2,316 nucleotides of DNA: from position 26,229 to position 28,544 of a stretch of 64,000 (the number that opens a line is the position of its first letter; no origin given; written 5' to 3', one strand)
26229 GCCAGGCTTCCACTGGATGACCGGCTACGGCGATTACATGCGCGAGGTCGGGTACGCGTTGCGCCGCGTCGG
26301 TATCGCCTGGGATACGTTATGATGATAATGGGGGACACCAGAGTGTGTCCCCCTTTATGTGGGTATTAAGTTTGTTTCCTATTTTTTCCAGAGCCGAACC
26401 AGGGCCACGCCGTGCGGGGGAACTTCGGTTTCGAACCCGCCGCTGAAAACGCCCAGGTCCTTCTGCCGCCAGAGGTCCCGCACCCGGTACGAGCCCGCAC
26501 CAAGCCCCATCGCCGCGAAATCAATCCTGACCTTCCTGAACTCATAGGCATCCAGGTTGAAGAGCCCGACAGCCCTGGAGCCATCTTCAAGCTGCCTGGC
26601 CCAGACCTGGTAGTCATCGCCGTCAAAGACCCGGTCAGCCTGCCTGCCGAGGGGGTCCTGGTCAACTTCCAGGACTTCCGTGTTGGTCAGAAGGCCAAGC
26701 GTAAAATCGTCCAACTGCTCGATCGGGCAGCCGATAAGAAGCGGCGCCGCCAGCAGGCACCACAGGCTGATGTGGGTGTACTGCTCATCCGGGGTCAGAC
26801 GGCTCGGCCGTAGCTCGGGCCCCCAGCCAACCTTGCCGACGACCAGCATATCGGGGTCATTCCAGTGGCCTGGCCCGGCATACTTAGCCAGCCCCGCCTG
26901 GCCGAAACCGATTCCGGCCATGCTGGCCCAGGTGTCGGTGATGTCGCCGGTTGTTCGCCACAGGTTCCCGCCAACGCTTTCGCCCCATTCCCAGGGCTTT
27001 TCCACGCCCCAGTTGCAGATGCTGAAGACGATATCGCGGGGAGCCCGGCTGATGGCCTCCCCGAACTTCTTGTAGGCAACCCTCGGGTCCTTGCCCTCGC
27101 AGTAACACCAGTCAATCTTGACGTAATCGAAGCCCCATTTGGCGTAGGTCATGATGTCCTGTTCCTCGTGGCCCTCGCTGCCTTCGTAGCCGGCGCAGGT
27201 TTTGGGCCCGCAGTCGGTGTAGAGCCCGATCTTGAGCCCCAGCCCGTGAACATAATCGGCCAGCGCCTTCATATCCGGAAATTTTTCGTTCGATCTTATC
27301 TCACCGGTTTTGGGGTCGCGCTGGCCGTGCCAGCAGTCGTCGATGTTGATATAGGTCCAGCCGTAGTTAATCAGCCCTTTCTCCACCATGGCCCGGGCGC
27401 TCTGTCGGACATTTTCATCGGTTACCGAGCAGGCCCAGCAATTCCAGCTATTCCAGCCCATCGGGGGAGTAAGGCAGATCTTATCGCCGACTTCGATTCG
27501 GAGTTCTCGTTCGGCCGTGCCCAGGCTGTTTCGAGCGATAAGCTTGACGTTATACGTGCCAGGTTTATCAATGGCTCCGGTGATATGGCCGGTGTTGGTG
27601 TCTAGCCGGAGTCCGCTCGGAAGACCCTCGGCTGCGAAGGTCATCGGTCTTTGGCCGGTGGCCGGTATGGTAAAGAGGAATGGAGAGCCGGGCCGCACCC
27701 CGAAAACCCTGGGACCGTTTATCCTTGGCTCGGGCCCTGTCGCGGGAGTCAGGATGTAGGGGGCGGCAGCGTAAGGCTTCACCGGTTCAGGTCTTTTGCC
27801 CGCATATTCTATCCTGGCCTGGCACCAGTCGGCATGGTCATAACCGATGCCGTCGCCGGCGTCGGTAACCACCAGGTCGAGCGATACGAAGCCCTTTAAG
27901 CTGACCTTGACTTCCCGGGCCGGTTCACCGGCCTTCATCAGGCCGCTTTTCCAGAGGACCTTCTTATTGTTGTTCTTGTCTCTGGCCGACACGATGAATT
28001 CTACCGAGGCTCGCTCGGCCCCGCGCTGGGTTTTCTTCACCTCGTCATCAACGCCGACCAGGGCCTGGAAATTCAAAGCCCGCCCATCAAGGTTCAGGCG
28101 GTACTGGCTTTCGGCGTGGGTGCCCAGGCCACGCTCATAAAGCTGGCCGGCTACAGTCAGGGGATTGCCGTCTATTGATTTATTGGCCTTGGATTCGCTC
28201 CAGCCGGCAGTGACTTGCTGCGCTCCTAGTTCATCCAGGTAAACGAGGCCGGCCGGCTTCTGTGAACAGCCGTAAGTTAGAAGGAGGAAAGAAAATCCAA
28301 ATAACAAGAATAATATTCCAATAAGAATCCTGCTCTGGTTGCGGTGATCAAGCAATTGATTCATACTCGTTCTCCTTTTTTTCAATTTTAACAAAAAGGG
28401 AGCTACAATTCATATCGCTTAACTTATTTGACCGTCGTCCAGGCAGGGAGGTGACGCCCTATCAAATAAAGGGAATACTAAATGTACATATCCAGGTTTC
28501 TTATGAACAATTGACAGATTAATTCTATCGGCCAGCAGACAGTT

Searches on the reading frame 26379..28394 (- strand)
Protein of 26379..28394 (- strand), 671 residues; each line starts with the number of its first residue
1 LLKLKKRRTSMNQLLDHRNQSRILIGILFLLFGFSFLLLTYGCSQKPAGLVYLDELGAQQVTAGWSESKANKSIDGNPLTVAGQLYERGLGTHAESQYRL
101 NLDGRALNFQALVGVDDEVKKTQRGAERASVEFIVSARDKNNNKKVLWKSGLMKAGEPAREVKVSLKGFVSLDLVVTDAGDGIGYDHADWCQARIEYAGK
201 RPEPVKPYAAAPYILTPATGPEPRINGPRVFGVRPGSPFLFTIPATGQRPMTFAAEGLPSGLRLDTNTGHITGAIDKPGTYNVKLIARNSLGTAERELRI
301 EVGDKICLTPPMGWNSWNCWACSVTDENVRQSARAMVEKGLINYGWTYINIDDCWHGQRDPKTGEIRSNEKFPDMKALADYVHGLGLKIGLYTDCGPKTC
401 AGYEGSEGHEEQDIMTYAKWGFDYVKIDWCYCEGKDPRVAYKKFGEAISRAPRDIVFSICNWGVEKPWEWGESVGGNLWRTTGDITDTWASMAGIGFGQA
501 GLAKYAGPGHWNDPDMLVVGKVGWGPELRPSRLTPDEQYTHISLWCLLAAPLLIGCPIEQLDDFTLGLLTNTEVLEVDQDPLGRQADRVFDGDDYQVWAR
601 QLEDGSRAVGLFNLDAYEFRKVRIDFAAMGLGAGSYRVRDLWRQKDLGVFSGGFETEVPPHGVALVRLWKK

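Call 84: search_protein_families(library=pfam, proteins=[window:26379-28394:-], max_evalue=0.001)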
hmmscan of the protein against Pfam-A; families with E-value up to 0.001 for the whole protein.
window:26379-28394:- (671 aa): 5 families
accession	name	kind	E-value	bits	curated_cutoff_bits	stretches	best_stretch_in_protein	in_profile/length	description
PF16499.11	Melibiase_2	-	1.3e-55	189.2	23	1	309-580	1-284/284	Alpha galactosidase A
PF08305.17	NPCBM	-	1.5e-39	135.5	23.9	1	51-195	3-136/137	NPCBM/NEW2 domain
PF17801.7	Melibiase_C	-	1.5e-21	76.7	22.9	1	593-668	2-71/71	Alpha galactosidase C-terminal beta sandwich domain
PF05345.18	He_PIG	-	6.5e-12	46.2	24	1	226-301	5-94/96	Putative Ig domain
PF10566.15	Glyco_hydro_97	-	0.00077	19.4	32.5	0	317-431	15-131/275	Glycoside hydrolase 97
